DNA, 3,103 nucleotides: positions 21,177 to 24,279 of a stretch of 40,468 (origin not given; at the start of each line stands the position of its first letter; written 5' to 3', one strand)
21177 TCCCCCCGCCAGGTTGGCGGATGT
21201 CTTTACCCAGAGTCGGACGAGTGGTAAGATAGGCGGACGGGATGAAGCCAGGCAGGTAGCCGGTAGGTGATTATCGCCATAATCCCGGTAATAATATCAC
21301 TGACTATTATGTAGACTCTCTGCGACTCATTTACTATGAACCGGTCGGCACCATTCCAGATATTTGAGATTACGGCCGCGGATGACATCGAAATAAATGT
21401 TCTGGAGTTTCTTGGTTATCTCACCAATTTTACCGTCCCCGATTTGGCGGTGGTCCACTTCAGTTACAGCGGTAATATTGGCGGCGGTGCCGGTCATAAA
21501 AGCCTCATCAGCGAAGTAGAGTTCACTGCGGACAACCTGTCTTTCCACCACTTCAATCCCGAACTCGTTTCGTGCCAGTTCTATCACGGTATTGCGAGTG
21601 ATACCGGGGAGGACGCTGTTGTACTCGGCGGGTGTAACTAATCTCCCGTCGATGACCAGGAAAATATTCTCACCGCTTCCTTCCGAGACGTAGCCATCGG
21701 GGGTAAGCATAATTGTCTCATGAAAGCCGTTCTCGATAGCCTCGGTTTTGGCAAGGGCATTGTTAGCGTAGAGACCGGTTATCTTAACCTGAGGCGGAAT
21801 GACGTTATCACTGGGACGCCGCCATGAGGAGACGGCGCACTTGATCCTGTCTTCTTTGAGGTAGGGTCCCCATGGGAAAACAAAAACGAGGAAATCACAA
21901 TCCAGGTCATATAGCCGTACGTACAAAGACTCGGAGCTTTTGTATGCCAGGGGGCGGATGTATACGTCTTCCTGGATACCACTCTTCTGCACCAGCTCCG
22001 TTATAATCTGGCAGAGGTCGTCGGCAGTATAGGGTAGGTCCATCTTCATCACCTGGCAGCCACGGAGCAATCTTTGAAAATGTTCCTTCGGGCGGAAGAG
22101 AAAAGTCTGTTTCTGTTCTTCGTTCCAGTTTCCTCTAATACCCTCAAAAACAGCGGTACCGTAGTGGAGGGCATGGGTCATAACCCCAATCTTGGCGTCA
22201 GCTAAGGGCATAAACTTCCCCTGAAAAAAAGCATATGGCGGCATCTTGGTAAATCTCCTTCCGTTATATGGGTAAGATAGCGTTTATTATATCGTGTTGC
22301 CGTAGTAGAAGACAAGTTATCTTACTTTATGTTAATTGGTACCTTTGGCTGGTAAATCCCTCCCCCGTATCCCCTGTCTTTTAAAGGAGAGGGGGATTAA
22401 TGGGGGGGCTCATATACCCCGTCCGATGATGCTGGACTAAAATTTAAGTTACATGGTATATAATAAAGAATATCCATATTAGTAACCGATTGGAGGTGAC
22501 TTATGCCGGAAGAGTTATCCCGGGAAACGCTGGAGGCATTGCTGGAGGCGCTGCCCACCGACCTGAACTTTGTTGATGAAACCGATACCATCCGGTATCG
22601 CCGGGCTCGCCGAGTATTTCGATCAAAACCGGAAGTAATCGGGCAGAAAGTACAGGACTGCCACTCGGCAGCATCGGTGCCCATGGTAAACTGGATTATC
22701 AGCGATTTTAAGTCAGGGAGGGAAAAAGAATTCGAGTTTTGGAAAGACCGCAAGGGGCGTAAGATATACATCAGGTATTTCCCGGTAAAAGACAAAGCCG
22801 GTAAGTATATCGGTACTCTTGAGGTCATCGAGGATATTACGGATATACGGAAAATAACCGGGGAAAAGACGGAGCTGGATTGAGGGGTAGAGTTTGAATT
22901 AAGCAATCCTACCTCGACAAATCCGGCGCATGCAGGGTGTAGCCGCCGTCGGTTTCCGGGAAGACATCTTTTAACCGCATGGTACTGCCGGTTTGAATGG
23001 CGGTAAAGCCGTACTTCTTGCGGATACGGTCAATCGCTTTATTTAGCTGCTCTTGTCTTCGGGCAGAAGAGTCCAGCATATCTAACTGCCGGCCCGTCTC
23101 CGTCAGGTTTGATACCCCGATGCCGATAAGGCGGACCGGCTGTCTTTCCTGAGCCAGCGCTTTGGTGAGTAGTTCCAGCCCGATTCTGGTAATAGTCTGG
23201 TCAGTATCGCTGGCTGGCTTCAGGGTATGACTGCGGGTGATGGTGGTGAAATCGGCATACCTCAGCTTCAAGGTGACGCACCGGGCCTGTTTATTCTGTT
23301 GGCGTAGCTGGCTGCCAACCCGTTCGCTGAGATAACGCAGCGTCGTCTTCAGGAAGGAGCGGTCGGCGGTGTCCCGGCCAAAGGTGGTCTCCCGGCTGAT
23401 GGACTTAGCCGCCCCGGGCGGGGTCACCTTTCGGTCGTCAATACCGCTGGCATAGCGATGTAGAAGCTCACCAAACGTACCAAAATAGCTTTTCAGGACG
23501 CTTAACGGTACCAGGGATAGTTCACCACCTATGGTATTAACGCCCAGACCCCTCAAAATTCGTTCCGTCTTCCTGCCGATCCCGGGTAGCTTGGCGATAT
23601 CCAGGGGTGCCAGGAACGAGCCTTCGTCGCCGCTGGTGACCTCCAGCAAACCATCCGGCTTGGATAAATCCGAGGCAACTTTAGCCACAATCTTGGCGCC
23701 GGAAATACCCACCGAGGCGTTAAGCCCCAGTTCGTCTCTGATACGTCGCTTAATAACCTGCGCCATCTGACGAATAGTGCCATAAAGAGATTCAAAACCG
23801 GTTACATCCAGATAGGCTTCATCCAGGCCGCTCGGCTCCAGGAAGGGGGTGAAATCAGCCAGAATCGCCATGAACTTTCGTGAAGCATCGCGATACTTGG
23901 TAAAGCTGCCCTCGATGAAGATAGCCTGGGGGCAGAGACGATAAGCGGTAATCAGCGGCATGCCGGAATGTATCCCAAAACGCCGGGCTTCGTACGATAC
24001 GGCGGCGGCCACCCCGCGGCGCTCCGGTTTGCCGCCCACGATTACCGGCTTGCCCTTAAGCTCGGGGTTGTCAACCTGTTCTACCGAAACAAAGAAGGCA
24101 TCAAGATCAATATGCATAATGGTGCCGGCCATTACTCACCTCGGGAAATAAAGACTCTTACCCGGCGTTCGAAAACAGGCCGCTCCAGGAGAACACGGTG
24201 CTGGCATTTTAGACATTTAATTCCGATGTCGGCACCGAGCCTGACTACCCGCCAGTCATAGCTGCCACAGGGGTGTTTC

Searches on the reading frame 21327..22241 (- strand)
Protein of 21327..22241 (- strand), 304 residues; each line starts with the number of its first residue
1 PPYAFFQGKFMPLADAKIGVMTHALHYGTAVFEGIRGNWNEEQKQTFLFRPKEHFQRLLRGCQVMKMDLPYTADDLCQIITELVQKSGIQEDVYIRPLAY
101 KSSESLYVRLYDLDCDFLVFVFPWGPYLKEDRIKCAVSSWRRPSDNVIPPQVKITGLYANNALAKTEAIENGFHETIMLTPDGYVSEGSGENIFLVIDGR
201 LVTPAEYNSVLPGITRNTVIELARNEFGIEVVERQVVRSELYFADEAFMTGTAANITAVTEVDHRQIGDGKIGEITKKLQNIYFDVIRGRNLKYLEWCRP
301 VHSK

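Call 90: search_protein_families(library=pfam, proteins=[window:21327-22241:-], max_evalue=0.001)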
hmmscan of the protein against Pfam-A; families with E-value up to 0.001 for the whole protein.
window:21327-22241:- (304 aa): 1 family
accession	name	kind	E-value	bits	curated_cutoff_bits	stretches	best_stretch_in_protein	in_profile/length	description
PF01063.24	Aminotran_4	-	9.3e-50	170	28.5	1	31-262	2-223/223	Amino-transferase class IV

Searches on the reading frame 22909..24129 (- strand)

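Call 27: search_protein_families(library=pfam, proteins=[window:22909-24129:-], max_evalue=0.0001)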
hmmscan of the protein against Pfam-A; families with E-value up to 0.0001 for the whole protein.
window:22909-24129:- (406 aa): 4 families
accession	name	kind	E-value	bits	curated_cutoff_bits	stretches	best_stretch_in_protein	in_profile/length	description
PF00817.25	IMS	-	3.2e-49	167.1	23.2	1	7-154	1-148/148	impB/mucB/samB family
PF11799.13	IMS_C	-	2.9e-31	108.5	20.7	1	242-351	2-109/109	impB/mucB/samB family C-terminal domain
PF11798.14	IMS_HHH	-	2.6e-07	30.9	24.4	1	171-197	6-32/32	IMS family HHH motif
PF21999.2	IMS_HHH_1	-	3.2e-07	31.1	27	1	180-231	2-53/53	DNA polymerase-iota, thumb domain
